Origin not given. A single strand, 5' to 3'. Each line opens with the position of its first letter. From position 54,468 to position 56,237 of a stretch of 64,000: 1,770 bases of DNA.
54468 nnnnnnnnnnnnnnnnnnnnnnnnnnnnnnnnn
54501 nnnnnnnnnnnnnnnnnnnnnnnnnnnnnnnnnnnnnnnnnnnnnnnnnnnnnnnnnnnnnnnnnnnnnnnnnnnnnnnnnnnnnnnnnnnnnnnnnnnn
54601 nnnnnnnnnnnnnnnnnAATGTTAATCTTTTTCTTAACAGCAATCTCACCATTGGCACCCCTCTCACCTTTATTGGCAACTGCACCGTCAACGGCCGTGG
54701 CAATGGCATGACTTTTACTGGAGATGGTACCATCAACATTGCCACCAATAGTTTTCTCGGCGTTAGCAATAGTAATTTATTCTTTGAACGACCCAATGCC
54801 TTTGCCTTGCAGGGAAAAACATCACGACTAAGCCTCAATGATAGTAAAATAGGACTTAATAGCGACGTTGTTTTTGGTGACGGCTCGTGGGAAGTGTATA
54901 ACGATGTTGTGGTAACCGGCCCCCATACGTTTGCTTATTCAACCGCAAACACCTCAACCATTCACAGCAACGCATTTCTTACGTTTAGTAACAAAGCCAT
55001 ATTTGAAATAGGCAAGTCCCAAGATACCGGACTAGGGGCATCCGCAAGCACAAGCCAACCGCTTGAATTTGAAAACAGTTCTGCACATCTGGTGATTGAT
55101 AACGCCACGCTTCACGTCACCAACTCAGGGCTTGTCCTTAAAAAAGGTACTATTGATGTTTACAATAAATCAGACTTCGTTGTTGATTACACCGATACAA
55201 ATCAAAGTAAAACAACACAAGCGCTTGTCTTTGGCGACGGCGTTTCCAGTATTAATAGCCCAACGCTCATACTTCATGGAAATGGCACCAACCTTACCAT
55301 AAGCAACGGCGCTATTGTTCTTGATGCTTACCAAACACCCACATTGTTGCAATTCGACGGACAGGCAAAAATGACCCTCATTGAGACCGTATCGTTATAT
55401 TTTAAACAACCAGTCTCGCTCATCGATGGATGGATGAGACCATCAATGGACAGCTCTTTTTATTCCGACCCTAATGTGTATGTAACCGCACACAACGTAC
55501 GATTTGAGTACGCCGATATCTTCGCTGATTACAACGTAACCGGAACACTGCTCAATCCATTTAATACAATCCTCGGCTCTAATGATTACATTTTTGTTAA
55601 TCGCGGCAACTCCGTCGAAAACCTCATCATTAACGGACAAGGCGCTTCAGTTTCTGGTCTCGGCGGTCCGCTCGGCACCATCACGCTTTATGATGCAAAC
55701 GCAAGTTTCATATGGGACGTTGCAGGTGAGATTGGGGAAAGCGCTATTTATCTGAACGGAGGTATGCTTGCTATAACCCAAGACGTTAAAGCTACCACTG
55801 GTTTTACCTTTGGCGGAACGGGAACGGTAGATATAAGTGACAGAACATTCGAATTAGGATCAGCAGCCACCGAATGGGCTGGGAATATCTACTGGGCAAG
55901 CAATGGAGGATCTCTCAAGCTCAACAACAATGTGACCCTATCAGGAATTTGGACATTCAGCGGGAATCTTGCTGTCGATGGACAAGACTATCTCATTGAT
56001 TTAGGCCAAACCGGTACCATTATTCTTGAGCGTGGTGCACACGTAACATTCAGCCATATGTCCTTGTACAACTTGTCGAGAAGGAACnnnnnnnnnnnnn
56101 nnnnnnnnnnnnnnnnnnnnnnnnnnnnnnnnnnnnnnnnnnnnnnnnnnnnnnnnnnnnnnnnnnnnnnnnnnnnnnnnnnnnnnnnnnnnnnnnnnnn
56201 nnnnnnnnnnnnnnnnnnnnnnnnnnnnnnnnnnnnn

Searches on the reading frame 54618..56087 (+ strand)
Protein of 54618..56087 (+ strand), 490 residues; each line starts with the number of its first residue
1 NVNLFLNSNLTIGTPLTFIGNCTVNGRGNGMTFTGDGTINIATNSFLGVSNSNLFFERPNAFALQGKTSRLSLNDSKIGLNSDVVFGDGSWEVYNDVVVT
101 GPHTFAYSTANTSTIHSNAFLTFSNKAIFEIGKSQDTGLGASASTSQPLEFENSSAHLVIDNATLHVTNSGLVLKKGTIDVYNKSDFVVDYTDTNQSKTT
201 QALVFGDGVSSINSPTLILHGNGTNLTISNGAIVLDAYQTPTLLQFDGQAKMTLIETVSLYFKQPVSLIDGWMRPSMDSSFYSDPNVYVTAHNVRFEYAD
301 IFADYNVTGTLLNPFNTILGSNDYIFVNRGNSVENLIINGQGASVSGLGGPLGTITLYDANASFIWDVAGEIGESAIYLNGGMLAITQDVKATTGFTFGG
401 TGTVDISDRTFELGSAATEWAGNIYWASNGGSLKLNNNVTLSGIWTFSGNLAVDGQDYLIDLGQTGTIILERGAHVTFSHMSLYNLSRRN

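Call 62: search_protein_families(library=phrogs, proteins=[window:54618-56087:+], max_evalue=0.01)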
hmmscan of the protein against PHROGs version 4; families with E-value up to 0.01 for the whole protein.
window:54618-56087:+ (490 aa): 0 families

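Call 63: search_protein_families(library=pfam, proteins=[window:54618-56087:+], max_evalue=10)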
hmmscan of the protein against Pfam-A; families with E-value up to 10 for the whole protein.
window:54618-56087:+ (490 aa): 1 family
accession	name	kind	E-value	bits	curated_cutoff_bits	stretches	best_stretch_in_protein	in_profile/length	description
PF17936.7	Big_6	-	0.4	11.4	27.6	1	333-379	5-52/83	Bacterial Ig domain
